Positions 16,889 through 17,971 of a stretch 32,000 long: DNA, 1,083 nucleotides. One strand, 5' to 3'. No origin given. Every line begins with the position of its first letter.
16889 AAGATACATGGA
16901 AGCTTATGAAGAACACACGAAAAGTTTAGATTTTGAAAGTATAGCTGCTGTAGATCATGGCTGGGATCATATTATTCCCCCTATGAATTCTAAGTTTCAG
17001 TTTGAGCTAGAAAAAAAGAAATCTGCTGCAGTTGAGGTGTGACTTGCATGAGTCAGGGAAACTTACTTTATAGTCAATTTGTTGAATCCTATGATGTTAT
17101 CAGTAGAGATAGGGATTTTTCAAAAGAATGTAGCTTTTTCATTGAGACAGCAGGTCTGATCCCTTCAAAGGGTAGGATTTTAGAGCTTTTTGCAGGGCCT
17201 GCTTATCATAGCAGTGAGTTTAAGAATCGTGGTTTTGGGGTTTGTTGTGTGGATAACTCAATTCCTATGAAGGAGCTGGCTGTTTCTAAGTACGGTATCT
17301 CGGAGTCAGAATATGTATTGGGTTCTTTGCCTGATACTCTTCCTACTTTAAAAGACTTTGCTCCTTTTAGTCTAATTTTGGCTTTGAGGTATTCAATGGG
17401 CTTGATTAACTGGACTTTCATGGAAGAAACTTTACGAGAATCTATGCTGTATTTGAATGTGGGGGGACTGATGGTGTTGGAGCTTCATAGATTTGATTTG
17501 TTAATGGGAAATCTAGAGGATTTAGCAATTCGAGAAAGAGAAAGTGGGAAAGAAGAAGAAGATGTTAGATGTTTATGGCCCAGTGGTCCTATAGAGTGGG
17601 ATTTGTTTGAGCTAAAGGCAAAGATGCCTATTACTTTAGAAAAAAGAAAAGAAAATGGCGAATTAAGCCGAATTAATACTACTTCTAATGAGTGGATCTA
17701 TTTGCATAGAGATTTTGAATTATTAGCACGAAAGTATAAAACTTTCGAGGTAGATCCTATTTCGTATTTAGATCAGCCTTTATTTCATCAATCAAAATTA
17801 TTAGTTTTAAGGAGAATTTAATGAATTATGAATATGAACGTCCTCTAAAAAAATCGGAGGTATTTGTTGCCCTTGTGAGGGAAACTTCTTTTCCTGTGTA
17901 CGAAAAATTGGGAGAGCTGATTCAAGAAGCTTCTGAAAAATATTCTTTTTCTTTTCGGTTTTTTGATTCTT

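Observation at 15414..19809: Orphan, translationally coupled operon: radical SAM enzyme, SAM methyltransferase, class II aldolase-fold fusion, DMT permease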

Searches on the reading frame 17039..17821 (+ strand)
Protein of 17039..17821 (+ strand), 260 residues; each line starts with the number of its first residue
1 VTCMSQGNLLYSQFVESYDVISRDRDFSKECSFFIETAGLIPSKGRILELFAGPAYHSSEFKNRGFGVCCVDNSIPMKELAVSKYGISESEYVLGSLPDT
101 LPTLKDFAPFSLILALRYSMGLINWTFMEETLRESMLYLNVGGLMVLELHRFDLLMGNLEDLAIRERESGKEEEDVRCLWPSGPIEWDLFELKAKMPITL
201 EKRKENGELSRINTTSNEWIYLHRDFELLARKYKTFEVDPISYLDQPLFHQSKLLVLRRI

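Call 3: search_protein_families(library=pfam, proteins=[window:17039-17821:+], max_evalue=0.01)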
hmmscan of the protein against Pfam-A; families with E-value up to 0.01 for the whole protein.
window:17039-17821:+ (260 aa): 0 families

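Call 4: search_protein_families(library=ncbifam, proteins=[window:17039-17821:+], max_evalue=0.01)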
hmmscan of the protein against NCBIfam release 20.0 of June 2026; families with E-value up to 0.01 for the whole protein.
window:17039-17821:+ (260 aa): 1 family
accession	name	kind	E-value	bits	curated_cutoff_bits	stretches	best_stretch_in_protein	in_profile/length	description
NF051855.1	GlySarMtaseBact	equivalog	0.00098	18.8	350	1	13-84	23-94/259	glycine/sarcosine N-methyltransferase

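Call 18: search_solved_structures(query=window:17039-17821:+, max_evalue=1)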
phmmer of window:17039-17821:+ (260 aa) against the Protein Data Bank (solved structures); distinct sequences matched with E-value up to 1: 5.
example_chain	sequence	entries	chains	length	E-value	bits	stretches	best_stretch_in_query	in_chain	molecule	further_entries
7zgt_A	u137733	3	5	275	0.027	17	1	45-159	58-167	Methyltransferase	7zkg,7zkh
7pd7_A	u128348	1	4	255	0.052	16.1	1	7-87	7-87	Methyltransferase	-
9icz_A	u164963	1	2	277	0.053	16.1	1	45-181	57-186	S-adenosylmethionine (SAM)-dependent methyltransferase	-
9khp_A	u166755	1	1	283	0.39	13.2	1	43-126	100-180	Class I SAM-dependent methyltransferase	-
9klx_A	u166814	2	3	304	0.45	13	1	43-126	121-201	Class I SAM-dependent methyltransferase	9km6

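Call 38: search_protein_families(library=padloc, proteins=[window:17039-17821:+], max_evalue=0.01)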
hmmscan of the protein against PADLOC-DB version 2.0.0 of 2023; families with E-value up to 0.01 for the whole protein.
window:17039-17821:+ (260 aa): 1 family
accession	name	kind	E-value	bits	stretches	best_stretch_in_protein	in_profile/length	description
PDLC04134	mad2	-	9.2e-05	19.4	1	42-175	290-422/492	mads_2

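Call 50: search_solved_structures(query=A3, max_evalue=1, show_alignments=1)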
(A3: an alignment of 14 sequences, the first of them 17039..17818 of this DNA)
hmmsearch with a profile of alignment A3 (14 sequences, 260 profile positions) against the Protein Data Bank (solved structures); distinct sequences matched with E-value up to 1: 75 (the best 60 are shown).
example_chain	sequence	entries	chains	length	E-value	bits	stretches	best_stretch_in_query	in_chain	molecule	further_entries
1wzn_A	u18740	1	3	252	3.4e-10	43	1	6-145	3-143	SAM-dependent methyltransferase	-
1y8c_A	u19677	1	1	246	3.9e-10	42.8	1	7-161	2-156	S-adenosylmethionine-dependent methyltransferase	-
3d2l_A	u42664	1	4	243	7.6e-09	38.5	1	8-158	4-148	SAM-dependent methyltransferase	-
3bxo_A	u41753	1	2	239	7.3e-07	32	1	10-146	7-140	N,N-dimethyltransferase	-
8rdl_A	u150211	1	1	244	8.9e-07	31.8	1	26-145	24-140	ToxA protein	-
9rfr_A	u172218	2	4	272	1.1e-06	31.5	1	26-153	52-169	Ubiquinone biosynthesis O-methyltransferase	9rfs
1ve3_A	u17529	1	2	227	1.8e-06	30.8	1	18-153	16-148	hypothetical protein PH0226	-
9ri2_A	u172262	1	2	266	1.2e-05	28.1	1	41-158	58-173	Methyltransferase, putative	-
5bsz_A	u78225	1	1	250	4.1e-05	26.3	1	11-145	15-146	N-methyltransferase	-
9fcu_A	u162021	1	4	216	7.8e-05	25.4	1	38-179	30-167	SAM-dependent methyltransferase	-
9fcx_A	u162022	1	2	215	0.00011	25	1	38-179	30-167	SAM-dependent methyltransferase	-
4mwz_A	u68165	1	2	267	0.00013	24.6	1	31-154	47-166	Phosphoethanolamine N-methyltransferase, putative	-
9fd3_A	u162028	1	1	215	0.00014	24.6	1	38-179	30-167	SAM-dependent methyltransferase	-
9fcy_A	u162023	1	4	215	0.00014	24.6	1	38-179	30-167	SAM-dependent methyltransferase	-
9fcd_A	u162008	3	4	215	0.00014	24.6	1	38-179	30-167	SAM-dependent methyltransferase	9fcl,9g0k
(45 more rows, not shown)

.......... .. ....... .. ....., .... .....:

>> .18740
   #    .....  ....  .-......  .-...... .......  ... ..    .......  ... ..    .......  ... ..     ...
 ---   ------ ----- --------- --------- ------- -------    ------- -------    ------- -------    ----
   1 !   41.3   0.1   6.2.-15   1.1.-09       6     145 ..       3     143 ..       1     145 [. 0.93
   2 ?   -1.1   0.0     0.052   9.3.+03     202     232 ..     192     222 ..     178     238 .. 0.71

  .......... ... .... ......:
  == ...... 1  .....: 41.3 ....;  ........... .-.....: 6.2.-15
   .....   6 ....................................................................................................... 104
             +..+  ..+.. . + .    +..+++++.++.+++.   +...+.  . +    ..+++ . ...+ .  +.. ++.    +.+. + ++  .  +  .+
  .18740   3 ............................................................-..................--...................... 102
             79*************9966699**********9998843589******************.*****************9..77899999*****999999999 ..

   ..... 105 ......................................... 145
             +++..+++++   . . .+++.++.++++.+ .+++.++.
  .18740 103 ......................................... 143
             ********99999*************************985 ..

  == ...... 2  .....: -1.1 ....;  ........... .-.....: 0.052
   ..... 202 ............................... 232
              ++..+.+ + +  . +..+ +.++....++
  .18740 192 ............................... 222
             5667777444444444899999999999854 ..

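Call 51: search_protein_families(library=pfam, alignment_id=A3, max_evalue=0.1)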
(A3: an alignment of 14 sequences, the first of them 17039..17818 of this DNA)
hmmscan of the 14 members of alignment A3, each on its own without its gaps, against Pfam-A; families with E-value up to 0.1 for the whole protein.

A. member 1, window:17039-17818:+ (260 aa): 0 families

B. families by the number of members that match (of 14 scanned): 12 families
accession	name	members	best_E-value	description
PF13649.12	Methyltransf_25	12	7.8e-08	Methyltransferase domain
PF08241.18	Methyltransf_11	11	4e-07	Methyltransferase domain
PF13489.12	Methyltransf_23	8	2.7e-08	Methyltransferase domain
PF08242.18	Methyltransf_12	4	0.00015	Methyltransferase domain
PF01555.25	N6_N4_Mtase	2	0.00095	DNA methylase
PF05891.18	Methyltransf_PK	2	0.032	AdoMet dependent proline di-methyltransferase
PF23070.1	DUF7043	1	0.0082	Domain of unknown function (DUF7043)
PF19501.5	PcRGLX_1st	1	0.017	PcRGLX-like N-terminal RIFT barrel domain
PF18628.8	P2_N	1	0.026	Viral coat protein P2 N-terminal domain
PF13847.12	Methyltransf_31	1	0.043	Methyltransferase domain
PF07447.17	Matrix_Filo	1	0.054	Matrix protein VP40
PF02367.23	TsaE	1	0.066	Threonylcarbamoyl adenosine biosynthesis protein TsaE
